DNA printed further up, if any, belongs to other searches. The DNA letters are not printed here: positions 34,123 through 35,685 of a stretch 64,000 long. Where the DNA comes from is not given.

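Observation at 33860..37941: Crenactin locus with non-canonical neighbours (Zn-ribbon, DUF354-like GT-B, PHP/Zn-ribbon) and no adjacent arcadin genes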

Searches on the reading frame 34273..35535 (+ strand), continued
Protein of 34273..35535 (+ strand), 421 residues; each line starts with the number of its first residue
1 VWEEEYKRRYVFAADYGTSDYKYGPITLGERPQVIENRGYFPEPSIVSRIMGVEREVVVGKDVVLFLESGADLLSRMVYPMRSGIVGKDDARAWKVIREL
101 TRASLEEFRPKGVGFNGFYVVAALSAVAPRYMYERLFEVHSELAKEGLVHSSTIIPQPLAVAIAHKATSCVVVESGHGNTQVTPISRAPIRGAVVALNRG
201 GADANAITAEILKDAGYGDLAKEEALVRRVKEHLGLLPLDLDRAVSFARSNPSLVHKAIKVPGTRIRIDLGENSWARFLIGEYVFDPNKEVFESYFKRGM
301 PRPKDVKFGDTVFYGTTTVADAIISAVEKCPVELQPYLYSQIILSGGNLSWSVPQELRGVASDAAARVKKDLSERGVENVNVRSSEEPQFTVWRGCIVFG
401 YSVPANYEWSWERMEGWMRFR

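Call 31: search_protein_families(library=ncbifam, proteins=[L030:9462-9995:+, L042:9270-9995:+, L071:9345-9884:+, L032:11986-12270:+, L033:11908-12237:+, L042:11849-12157:+, L006:11281-11703:-, L007:7798-8454:+, L029:9689-10447:+], max_evalue=0.1)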
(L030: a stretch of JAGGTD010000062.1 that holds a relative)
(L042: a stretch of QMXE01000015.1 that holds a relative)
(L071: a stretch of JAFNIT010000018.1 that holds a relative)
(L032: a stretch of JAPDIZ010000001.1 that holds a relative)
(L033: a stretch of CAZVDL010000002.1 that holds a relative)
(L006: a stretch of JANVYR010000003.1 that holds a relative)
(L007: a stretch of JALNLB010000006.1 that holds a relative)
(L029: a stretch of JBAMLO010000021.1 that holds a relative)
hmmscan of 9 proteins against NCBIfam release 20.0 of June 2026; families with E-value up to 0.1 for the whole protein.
L030:9462-9995:+ (178 aa): 0 families

L042:9270-9995:+ (242 aa): 1 family
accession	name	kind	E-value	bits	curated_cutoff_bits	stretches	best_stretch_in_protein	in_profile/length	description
NF041793.1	ORF56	equivalog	0.00027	20.9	50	1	193-225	3-35/39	ORF56 family plasmid copy control protein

L071:9345-9884:+ (180 aa): 1 family
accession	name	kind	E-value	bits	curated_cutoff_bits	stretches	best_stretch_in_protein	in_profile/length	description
NF058570.1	trimeth_mono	equivalog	0.014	14.5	675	1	29-139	119-227/443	trimethylamine monooxygenase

L032:11986-12270:+ (95 aa): 1 family
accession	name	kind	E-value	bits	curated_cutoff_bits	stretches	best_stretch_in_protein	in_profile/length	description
NF012154.0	tet_protect_Q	exception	0.092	11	1425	1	27-69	404-446/638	tetracycline resistance ribosomal protection protein Tet(Q)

L033:11908-12237:+ (110 aa): 0 families

L042:11849-12157:+ (103 aa): 0 families

L006:11281-11703:- (141 aa): 0 families

L007:7798-8454:+ (219 aa): 0 families

L029:9689-10447:+ (253 aa): 3 families
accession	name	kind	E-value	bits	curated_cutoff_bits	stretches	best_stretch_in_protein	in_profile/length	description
NF033928.1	alph_xenorhab_A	subfamily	0.019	14.3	125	1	121-191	149-209/339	alpha-xenorhabdolysin family binary toxin subunit A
TIGR02420.1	dksA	equivalog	0.028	14.8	115.5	1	123-200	5-82/110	RNA polymerase-binding protein DksA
NF045487.1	ASRP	equivalog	0.028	13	300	1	119-216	366-461/593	archaea-specific SMC-related protein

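Call 62: search_protein_families(library=pfam, proteins=[L022:9065-9922:+], max_evalue=0.05)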
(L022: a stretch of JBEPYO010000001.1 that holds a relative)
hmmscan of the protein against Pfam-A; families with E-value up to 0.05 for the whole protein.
L022:9065-9922:+ (286 aa): 6 families
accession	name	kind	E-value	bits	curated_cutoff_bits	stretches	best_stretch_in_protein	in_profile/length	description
PF05120.17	GvpG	-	4.2e-05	24.1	30.6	1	239-283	22-66/67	Gas vesicle protein G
PF18822.6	CdvA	-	4.7e-05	23.8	30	0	101-152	8-59/123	CdvA-like coiled-coil domain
PF09851.14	SHOCT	-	0.00093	19.3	27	1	253-278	2-27/28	Short C-terminal domain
PF18595.6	Nuf2_DHR10-like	-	0.015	15.8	28.4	1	228-283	33-88/117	Nuf2, DHR10-like domain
PF18912.6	DZR_2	-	0.026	14.8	27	0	7-32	22-49/56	Double zinc ribbon domain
PF24460.1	DUF7575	-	0.042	13.6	28.5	0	22-33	6-17/28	Domain of unknown function (DUF7575)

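Call 72: find_related_loci(query=A4, collection=metagenome_contigs, flank=4000)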
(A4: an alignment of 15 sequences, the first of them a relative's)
Query A4 (219 aa) in metagenome_contigs; peptide patterns used: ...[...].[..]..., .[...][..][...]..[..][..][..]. (x = any residue, [..] = any of these).
382 stretches matched a pattern; 184 encode a relative of the query (tblastn E <= 1e-3); the best 80 are kept; 79 distinct loci.
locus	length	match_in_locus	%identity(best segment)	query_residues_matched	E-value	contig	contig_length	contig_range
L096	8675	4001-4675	62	1-219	9e-92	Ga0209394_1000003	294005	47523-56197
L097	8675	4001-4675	62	1-219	9e-92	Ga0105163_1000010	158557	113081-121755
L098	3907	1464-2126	63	1-219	3e-89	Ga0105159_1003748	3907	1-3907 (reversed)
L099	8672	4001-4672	59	1-219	7e-84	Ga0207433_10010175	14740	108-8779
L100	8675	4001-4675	59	1-219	1e-84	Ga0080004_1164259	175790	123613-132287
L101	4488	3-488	62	60-219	2e-63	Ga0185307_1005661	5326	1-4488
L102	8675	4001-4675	61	1-219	5e-87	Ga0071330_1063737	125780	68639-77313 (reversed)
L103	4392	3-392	54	96-219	6e-40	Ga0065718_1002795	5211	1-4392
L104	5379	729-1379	32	11-218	2e-25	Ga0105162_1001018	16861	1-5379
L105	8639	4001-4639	31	11-214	7e-25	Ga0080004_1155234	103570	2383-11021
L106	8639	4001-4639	32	11-214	8e-25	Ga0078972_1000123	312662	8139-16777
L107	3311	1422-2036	30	1-214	8e-23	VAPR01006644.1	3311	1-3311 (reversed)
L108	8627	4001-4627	27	1-214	1e-19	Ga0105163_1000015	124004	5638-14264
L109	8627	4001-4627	27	1-214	2e-19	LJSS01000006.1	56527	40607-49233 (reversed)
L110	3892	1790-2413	26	1-214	1e-18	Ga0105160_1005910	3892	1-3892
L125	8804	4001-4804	28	3-215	1e-14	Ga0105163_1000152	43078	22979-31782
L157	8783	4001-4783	23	7-215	7e-11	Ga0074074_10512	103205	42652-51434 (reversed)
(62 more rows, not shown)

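Call 77: list_cluster_members(proteins=[L157:388-3042:-, L157:6272-7339:+, L125:6309-7376:+, L157:5637-6176:+, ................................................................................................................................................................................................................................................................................, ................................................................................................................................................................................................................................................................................, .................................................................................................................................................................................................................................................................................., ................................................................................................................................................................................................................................, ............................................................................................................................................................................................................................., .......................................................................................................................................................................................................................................])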
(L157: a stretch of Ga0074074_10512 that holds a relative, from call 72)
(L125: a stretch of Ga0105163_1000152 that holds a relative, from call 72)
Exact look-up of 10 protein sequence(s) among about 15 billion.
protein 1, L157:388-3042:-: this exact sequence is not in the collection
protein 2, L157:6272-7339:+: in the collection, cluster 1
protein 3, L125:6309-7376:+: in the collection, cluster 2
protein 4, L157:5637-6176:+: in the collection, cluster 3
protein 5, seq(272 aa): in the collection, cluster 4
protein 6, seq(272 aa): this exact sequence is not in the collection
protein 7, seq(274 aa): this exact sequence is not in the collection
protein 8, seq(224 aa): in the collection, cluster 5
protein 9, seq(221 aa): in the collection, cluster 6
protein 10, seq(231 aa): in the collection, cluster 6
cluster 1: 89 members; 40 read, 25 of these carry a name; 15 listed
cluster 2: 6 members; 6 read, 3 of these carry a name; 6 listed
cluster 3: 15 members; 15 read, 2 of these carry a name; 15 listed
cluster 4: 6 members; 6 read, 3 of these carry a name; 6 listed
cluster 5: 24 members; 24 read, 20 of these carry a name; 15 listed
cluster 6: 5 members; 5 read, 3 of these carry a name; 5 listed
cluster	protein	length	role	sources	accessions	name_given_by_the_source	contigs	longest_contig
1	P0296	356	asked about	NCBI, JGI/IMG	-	carbamoyl-phosphate synthase, small subunit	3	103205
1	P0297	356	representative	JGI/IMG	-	carbamoyl-phosphate synthase small subunit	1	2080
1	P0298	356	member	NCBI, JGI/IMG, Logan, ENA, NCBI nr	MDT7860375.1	MAG: glutamine-hydrolyzing carbamoyl-phosphate synthase small subunit [Candidatus ... | glutamine-hydrolyzing carbamoyl-phosphate synthase small subunit [Candidatus Calditenuis ...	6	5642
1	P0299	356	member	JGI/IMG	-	carbamoyl-phosphate synthase small subunit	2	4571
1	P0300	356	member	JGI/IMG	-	carbamoyl-phosphate synthase small subunit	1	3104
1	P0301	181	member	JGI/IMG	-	carbamoyl-phosphate synthase small subunit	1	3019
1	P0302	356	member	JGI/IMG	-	carbamoyl-phosphate synthase small subunit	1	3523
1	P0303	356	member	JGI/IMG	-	carbamoyl-phosphate synthase small subunit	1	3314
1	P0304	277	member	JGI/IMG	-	carbamoyl-phosphate synthase small subunit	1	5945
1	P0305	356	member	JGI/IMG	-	carbamoyl-phosphate synthase small subunit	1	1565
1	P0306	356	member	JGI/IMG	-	carbamoyl-phosphate synthase small subunit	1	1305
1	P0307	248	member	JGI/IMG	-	carbamoyl-phosphate synthase small subunit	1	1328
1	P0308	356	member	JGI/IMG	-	carbamoyl-phosphate synthase small subunit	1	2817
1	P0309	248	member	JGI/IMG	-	carbamoyl-phosphate synthase small subunit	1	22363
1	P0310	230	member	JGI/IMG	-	carbamoyl-phosphate synthase small subunit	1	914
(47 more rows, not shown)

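Call 79: list_cluster_members(proteins=[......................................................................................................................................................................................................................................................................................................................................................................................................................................, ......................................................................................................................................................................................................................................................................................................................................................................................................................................, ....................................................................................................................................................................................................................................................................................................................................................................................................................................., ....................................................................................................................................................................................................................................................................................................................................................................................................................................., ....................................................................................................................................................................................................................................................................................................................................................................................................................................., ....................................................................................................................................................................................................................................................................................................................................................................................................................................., P0001])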
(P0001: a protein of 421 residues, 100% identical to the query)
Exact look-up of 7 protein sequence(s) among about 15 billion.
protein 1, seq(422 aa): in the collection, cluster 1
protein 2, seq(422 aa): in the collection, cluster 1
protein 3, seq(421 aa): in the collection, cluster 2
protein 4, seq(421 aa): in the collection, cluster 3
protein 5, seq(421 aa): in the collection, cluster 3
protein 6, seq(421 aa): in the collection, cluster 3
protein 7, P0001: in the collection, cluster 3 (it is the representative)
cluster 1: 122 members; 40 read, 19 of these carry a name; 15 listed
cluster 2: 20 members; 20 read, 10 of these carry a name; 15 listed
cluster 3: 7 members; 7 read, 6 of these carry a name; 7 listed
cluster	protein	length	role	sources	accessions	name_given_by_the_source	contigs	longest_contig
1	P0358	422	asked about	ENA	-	-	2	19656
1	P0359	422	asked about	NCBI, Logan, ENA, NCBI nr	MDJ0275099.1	MAG: hypothetical protein NYU90_07910 [Aigarchaeota archaeon] | hypothetical protein [Candidatus Calditenuis fumarioli]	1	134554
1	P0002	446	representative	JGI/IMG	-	-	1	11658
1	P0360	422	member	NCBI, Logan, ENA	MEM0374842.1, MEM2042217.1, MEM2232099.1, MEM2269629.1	MAG: hypothetical protein QXP81_00985 [Nitrososphaerota archaeon]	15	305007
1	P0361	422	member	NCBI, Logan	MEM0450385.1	MAG: hypothetical protein QXO17_02290 [Nitrososphaerota archaeon]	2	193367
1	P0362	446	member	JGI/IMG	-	crenactin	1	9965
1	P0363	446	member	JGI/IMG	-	crenactin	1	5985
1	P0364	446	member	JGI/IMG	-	crenactin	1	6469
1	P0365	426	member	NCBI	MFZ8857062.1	MAG: hypothetical protein ACO2O1_02300 [Candidatus Caldarchaeales archaeon]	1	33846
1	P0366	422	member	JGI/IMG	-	crenactin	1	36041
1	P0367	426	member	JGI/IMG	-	crenactin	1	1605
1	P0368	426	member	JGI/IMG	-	crenactin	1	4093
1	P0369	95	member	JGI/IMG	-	crenactin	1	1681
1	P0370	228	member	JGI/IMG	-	crenactin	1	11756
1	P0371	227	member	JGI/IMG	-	crenactin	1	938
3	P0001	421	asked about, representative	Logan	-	-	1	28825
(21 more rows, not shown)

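Call 83: search_solved_structures(query=L030:9462-9995:+, max_evalue=10)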
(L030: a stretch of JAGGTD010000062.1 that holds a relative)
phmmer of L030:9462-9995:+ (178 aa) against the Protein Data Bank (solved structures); distinct sequences matched with E-value up to 10: 1.
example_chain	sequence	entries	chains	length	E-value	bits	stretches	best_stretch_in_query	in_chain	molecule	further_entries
7zm7_A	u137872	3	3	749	1.5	12.2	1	50-164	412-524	NADH-ubiquinone oxidoreductase-like protein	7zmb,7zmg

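Call 84: search_solved_structures(query=L071:9345-9884:+, max_evalue=10)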
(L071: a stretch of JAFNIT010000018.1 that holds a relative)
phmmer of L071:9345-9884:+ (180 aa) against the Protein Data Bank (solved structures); distinct sequences matched with E-value up to 10: 1.
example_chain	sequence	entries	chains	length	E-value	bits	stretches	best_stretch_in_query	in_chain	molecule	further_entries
1uip_A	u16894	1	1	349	0.31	14.2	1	59-118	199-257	ADENOSINE DEAMINASE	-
